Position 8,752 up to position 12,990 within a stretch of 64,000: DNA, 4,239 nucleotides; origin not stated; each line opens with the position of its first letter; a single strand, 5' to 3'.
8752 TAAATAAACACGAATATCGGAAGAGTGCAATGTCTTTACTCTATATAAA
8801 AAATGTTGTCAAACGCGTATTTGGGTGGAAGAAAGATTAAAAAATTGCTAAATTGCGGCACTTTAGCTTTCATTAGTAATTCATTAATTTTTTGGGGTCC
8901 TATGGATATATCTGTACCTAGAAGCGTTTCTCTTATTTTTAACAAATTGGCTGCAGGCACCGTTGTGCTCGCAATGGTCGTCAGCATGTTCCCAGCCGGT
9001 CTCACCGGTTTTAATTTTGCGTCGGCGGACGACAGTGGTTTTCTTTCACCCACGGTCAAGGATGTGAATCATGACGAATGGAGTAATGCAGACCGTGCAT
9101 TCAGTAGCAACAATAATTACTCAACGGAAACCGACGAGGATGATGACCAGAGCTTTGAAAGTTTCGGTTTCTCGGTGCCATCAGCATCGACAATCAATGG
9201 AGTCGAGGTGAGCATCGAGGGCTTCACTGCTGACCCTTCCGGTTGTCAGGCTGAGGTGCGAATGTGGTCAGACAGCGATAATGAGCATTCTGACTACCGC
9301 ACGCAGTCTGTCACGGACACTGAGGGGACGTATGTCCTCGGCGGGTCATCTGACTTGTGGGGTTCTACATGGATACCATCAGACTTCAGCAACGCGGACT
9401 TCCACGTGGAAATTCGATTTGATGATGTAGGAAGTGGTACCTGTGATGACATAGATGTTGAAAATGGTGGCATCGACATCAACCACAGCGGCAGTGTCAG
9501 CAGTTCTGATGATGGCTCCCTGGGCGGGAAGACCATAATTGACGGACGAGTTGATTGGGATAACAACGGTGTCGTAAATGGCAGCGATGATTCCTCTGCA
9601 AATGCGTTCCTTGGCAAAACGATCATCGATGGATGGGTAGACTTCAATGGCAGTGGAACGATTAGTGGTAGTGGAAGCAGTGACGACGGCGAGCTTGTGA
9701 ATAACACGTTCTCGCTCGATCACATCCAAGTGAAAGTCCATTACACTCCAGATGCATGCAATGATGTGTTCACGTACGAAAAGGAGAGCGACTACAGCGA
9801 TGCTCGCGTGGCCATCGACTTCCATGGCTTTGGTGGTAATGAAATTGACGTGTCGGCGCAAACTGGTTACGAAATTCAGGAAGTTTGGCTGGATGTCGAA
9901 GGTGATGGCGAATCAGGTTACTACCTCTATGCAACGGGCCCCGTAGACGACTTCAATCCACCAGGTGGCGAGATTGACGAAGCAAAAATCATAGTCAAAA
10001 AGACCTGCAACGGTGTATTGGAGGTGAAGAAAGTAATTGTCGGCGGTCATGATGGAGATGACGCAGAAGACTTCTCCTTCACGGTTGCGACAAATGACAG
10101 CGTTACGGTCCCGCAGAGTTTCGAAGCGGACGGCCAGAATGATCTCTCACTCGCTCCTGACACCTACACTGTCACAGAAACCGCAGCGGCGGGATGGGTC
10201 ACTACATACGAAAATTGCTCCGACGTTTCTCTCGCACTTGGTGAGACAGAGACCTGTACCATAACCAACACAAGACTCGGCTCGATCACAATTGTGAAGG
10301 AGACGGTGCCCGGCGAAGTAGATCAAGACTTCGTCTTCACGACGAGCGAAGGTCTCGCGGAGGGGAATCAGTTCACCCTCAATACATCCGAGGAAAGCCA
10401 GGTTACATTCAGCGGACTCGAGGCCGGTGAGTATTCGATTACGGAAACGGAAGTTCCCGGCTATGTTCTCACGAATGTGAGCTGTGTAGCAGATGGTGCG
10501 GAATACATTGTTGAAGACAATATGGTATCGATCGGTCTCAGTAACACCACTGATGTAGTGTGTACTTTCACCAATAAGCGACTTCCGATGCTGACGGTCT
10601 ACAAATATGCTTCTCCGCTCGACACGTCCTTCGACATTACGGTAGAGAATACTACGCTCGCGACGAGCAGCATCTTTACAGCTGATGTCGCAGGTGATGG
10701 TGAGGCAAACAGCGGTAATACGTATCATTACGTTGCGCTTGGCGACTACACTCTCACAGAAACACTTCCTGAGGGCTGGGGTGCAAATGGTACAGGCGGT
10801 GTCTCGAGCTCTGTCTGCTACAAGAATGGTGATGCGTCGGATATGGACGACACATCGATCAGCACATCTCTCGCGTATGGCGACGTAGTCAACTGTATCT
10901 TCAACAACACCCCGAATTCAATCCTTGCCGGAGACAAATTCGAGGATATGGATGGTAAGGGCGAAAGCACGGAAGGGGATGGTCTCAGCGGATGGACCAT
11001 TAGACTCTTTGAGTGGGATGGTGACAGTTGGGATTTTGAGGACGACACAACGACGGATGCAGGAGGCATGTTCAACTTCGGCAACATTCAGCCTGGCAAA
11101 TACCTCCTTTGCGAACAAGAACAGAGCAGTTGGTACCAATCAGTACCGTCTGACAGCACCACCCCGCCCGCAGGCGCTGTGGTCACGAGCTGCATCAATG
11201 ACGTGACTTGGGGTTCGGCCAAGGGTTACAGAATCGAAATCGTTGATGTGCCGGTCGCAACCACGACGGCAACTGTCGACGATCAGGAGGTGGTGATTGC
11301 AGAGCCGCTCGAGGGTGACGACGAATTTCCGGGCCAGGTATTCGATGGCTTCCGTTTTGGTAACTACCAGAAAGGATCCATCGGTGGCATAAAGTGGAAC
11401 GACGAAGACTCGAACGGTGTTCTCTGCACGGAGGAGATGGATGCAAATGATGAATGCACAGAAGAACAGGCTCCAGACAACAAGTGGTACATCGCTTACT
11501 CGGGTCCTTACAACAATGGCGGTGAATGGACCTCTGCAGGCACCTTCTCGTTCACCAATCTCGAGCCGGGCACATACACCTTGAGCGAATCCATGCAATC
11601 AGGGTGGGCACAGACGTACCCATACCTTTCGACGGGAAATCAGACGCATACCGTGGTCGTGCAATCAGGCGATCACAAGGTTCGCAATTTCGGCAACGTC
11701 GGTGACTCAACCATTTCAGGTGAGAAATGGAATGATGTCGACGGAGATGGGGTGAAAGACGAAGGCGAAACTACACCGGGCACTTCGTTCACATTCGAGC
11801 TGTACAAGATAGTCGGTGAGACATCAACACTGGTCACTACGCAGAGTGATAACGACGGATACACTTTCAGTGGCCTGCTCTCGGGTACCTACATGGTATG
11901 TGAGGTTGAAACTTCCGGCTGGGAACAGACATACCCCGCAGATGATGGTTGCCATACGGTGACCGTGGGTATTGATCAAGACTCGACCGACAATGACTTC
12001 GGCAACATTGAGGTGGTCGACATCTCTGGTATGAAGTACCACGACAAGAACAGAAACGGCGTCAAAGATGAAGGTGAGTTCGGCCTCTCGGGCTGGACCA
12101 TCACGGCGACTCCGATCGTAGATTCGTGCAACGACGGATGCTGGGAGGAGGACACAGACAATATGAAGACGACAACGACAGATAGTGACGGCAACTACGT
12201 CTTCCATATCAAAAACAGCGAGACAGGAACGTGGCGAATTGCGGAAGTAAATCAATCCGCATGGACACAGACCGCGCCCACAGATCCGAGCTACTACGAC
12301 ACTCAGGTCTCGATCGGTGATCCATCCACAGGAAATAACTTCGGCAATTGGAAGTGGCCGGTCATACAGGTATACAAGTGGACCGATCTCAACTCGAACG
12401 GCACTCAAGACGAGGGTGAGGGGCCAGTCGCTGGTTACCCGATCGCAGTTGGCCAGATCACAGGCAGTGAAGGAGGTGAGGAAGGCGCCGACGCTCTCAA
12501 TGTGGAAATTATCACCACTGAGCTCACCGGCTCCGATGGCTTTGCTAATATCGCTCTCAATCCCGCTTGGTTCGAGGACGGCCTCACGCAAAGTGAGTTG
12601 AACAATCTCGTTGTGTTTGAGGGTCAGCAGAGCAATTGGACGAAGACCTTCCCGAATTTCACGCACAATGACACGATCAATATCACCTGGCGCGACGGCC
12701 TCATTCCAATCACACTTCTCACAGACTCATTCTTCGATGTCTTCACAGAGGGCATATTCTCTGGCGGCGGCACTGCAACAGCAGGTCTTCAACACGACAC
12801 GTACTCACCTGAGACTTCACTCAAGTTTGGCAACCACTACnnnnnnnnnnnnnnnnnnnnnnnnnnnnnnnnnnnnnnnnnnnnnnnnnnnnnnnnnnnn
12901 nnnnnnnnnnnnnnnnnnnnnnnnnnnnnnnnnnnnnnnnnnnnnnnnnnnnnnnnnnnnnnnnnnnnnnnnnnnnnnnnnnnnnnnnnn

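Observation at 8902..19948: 11-kb island of secreted proteins with peptidoglycan-binding domains: giant Cna-B-repeat protein, FN3-, Ig-like-, SH3b-, CAP- and Excalibur-domain proteins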

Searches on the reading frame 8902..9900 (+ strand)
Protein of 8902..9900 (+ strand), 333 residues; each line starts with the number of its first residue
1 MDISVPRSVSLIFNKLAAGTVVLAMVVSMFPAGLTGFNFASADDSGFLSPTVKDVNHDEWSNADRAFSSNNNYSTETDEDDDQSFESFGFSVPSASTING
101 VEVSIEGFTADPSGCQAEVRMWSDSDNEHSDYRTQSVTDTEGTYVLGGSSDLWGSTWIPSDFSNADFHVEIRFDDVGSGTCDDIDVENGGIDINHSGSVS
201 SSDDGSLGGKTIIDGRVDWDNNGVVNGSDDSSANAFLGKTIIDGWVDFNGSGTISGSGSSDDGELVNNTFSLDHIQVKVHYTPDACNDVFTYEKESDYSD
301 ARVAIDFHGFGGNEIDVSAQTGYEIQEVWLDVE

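Call 6: search_protein_families(library=pfam, proteins=[window:8902-9900:+], max_evalue=10)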
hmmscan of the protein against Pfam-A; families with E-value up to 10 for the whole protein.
window:8902-9900:+ (333 aa): 1 family
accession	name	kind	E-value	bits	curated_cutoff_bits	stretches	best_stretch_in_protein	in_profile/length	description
PF13202.12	EF-hand_5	-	3.1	7.9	25.9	0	246-255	8-17/25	EF hand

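Call 41: find_homologous_proteins(query=window:9022-9861:+, max_evalue=0.001)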
Query window:9022-9861:+ (280 aa): 3 proteins with E <= 0.001 among 1898 candidates.
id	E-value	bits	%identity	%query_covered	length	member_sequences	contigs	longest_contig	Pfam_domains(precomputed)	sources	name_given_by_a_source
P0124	3.9e-50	189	62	48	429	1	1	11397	-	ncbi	-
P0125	8.3e-48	181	63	48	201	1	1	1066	-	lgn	-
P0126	3.8e-24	104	42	46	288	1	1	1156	-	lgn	-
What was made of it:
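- Tried and rejected: Homologue search with the tip domain: only 3 new proteins (call 41).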

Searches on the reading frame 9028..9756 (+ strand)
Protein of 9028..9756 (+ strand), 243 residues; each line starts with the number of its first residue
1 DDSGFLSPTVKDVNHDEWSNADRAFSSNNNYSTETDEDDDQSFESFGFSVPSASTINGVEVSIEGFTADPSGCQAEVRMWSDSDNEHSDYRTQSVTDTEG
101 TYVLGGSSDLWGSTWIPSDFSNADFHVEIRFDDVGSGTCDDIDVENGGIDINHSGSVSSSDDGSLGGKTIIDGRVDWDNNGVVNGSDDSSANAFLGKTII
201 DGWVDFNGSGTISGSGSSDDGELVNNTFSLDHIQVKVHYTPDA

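Call 48: predict_structure(alignment_id=A4)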
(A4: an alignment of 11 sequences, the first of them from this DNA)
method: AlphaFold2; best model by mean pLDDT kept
length: 243 residues; sequences in the alignment: 11
mean_pLDDT: 73.2   pTM: 0.64
mean pLDDT of the five models: 73.2, 71.2, 68.8, 66.9, 65.1
residues with pLDDT >= 90: 116; 70-90: 34; 50-70: 12; < 50: 81
segments of 3 or more residues with pLDDT < 50: 138-141, 145-148, 150-161, 163-222
pLDDT, mean of each block of 10 residues (from residue 1): 95 92 96 91 94 95 92 90 79 92 96 91 91 64 47 44 40 39 38 36 37 42 73 98 86
secondary structure, 60 per line:
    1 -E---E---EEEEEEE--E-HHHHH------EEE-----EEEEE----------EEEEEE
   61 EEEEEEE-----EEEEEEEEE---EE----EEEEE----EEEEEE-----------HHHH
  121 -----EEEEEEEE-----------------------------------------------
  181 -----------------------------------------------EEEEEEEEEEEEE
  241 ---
elements in order: E10-16 H21-25 E32-34 E40-44 E55-67 E73-81 E91-95 E100-105 H117-120 E126-133 E228-240
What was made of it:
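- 9028..9747 (+): A: conserved N-terminal beta-sandwich 'tip' domain (aa 43-282) with no Pfam match. It contains an 84-aa Asp/Gly-rich insertion (nt ~9445-9708) with two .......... repeats. AlphaFold2 pLDDT>90 outside the insertion (call 48).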

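Call 52: fold_search(model_id=the predicted structure, library=pdb)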
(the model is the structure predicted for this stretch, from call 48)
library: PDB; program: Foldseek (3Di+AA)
matches with E <= 10: 1346; with E <= 0.001: 0
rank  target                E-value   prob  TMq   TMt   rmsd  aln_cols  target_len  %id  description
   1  6sf2_F                3.0e-03  0.98  0.26  0.37   9.4       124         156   16  Ternary complex of human bone morphogenetic protein 9 (BMP9) growth factor domain, its prodomain and extracellular dom (released 2020-04-08)
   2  3jxs_A                3.2e-03  0.93  0.24  0.33  12.4       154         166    9  Crystal structure of XG34, an evolved xyloglucan binding CBM (released 2009-10-27)
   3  2zez_C                4.4e-03  0.87  0.22  0.34  11.2       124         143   12  Family 16 Carbohydrate Binding Module-2 (released 2008-03-25)
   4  1gny_A                4.7e-03  0.80  0.22  0.31  10.2       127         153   14  xylan-binding module CBM15 (released 2001-11-29)
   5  1gu3_A                5.0e-03  0.97  0.27  0.41   7.7       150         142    5  CBM4 structure and function (released 2002-09-26)
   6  1gui_A                5.2e-03  0.82  0.23  0.33  12.1       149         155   14  CBM4 structure and function (released 2002-09-26)
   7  9fmt_D                5.5e-03  0.99  0.28  0.12   6.2       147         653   13  Cryo-EM structure of the BcsB hexameric crown from the E. coli cellulose secretion macrocomplex (released 2024-10-16)
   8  2zey_A                6.2e-03  0.82  0.24  0.35  11.9       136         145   12  Family 16 carbohydrate binding module (released 2008-03-04)
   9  4d3l_B                6.6e-03  0.85  0.26  0.40   9.4       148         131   14  SeMet structure of a novel carbohydrate binding module from glycoside hydrolase family 9 (Cel9A) from Ruminococcus fla (released 2016-01-20)
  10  4bj0_A                6.6e-03  0.75  0.21  0.28  14.9       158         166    9  Xyloglucan binding module (CBM4-2 X2-L110F) in complex with branched xyloses (released 2014-04-23)
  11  7uai_C                6.6e-03  0.75  0.24  0.13  13.2       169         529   10  Meprin alpha helix in complex with fetuin-B (released 2022-11-02)
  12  2zez_A                7.0e-03  0.63  0.21  0.31  11.4       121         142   14  Family 16 Carbohydrate Binding Module-2 (released 2008-03-25)
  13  6yg8_D                7.4e-03  0.98  0.28  0.12   6.2       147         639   13  Cryo-EM structure of a BcsB pentamer in the context of an assembled Bcs macrocomplex (released 2021-02-24)
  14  5w6h_A                8.2e-03  0.98  0.26  0.11   5.4       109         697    9  Crystal structure of Bacteriophage CBA120 tailspike protein 4 enzymatically active domain (TSP4dN, orf213) (released 2018-10-24)
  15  4gwn_A                8.2e-03  0.97  0.25  0.13   6.5       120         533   10  Crystal structure of human mature meprin beta (released 2012-09-19)
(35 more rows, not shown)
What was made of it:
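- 9028..9747 (+): Weak CBM4/15/16-like fold matches, E about 3e-3 (call 52).
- The tip domain's ligand is unknown and its CBM-like matches are weak (call 52).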

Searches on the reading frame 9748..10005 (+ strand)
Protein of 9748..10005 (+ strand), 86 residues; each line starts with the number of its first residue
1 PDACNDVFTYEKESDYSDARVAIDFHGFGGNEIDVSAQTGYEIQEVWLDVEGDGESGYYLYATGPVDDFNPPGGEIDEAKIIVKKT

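Call 81: search_protein_families(library=pfam, proteins=[window:9748-10005:+], max_evalue=0.01)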
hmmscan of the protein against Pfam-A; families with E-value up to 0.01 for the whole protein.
window:9748-10005:+ (86 aa): 0 families
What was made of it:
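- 9748..10005 (+): A: unassigned ~86-aa region between tip and stalk. No Pfam hit (call 81).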

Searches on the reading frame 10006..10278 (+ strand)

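Call 81: search_protein_families(library=pfam, proteins=[window:10006-10278:+], max_evalue=0.01)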
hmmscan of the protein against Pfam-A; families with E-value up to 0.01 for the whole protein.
window:10006-10278:+ (91 aa): 3 families
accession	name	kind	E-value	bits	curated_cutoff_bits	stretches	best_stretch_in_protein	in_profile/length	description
PF24547.1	DUF7601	-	2.3e-06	28.6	27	0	52-90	75-116/116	Domain of unknown function (DUF7601)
PF24514.1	SpaA_4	-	5.9e-05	24.3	27.3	1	6-80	2-76/107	Prealbumin-like fold domain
PF19403.5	SpaA_2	-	0.00023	22.1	25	1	4-85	5-95/96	Prealbumin-like fold domain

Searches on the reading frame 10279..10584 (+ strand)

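Call 81: search_protein_families(library=pfam, proteins=[window:10279-10584:+], max_evalue=0.01)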
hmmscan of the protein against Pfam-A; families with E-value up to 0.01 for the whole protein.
window:10279-10584:+ (102 aa): 3 families
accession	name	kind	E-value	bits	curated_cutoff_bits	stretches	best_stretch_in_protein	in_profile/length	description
PF24514.1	SpaA_4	-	4.3e-14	53.7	27.3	1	3-101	1-107/107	Prealbumin-like fold domain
PF17802.7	SpaA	-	4.5e-06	27.2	23.1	1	24-66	25-69/91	Prealbumin-like fold domain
PF19403.5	SpaA_2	-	9.1e-06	26.6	25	1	27-96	30-95/96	Prealbumin-like fold domain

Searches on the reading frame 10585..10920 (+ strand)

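Call 81: search_protein_families(library=pfam, proteins=[window:10585-10920:+], max_evalue=0.01)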
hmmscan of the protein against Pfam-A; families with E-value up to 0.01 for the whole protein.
window:10585-10920:+ (112 aa): 2 families
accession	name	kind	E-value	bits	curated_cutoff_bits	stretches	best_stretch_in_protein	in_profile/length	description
PF24514.1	SpaA_4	-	9.1e-09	36.5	27.3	1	4-109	2-106/107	Prealbumin-like fold domain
PF20674.3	SpaA_3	-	0.00021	21.7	24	1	16-110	19-121/121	Prealbumin-like fold domain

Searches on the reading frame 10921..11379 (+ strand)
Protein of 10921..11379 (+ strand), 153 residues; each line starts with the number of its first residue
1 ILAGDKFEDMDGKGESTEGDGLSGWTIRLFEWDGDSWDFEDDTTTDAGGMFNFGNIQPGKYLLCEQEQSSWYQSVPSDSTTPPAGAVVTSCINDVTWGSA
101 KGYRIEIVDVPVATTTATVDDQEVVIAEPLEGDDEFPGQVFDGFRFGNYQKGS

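Call 81: search_protein_families(library=pfam, proteins=[window:10921-11379:+], max_evalue=0.01)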
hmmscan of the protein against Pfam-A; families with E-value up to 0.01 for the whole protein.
window:10921-11379:+ (153 aa): 3 families
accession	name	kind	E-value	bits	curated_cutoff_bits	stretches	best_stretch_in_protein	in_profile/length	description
PF17802.7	SpaA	-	5.2e-07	30.2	23.1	1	13-73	7-66/91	Prealbumin-like fold domain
PF17210.9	SdrD_B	-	7.5e-07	29.8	29.7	1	8-76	9-75/112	SdrD B-like domain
PF13620.12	CarboxypepD_reg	-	0.00023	21.9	32.3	1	17-63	9-52/82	Carboxypeptidase regulatory-like domain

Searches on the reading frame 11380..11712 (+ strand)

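Call 81: search_protein_families(library=pfam, proteins=[window:11380-11712:+], max_evalue=0.01)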
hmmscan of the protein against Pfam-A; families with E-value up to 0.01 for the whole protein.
window:11380-11712:+ (111 aa): 5 families
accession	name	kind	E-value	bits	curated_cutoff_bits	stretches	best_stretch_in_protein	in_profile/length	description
PF13620.12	CarboxypepD_reg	-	0.00076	20.2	32.3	1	52-92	36-77/82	Carboxypeptidase regulatory-like domain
PF17802.7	SpaA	-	0.0015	19.1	23.1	1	51-71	37-59/91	Prealbumin-like fold domain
PF17210.9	SdrD_B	-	0.0021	18.7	29.7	0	1-84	3-78/112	SdrD B-like domain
PF07495.19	Y_Y_Y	-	0.0028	18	26.6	1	48-68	19-42/65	Y_Y_Y domain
PF14686.12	fn3_3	-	0.007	16.5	24.4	0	51-99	32-72/75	Polysaccharide lyase family 4, domain II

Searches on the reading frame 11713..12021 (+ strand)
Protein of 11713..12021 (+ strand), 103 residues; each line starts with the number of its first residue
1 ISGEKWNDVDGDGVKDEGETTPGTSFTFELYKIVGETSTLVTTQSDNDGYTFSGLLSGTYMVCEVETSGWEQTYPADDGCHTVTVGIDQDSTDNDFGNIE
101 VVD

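Call 81: search_protein_families(library=pfam, proteins=[window:11713-12021:+], max_evalue=0.01)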
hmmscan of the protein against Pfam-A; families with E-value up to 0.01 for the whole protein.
window:11713-12021:+ (103 aa): 2 families
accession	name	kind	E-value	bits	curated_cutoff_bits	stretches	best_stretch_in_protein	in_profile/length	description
PF17210.9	SdrD_B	-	1.9e-08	35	29.7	1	6-75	8-75/112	SdrD B-like domain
PF17802.7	SpaA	-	0.0001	22.9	23.1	1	24-92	17-83/91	Prealbumin-like fold domain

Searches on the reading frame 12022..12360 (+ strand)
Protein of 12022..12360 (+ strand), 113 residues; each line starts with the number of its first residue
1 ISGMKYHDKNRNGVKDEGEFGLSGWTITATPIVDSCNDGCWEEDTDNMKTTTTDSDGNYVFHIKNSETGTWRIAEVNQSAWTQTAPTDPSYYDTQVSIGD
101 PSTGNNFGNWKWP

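Call 81: search_protein_families(library=pfam, proteins=[window:12022-12360:+], max_evalue=0.01)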
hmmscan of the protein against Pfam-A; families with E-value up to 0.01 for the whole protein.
window:12022-12360:+ (113 aa): 1 family
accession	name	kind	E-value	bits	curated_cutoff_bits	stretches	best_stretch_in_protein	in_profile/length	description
PF17210.9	SdrD_B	-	1.8e-09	38.2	29.7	1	6-102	8-90/112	SdrD B-like domain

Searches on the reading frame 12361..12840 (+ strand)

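Call 81: search_protein_families(library=pfam, proteins=[window:12361-12840:+], max_evalue=0.01)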
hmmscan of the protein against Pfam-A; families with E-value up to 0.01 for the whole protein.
window:12361-12840:+ (160 aa): 1 family
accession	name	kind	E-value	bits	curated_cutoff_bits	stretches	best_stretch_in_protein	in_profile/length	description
PF17210.9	SdrD_B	-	0.0006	20.4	29.7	1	5-36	6-37/112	SdrD B-like domain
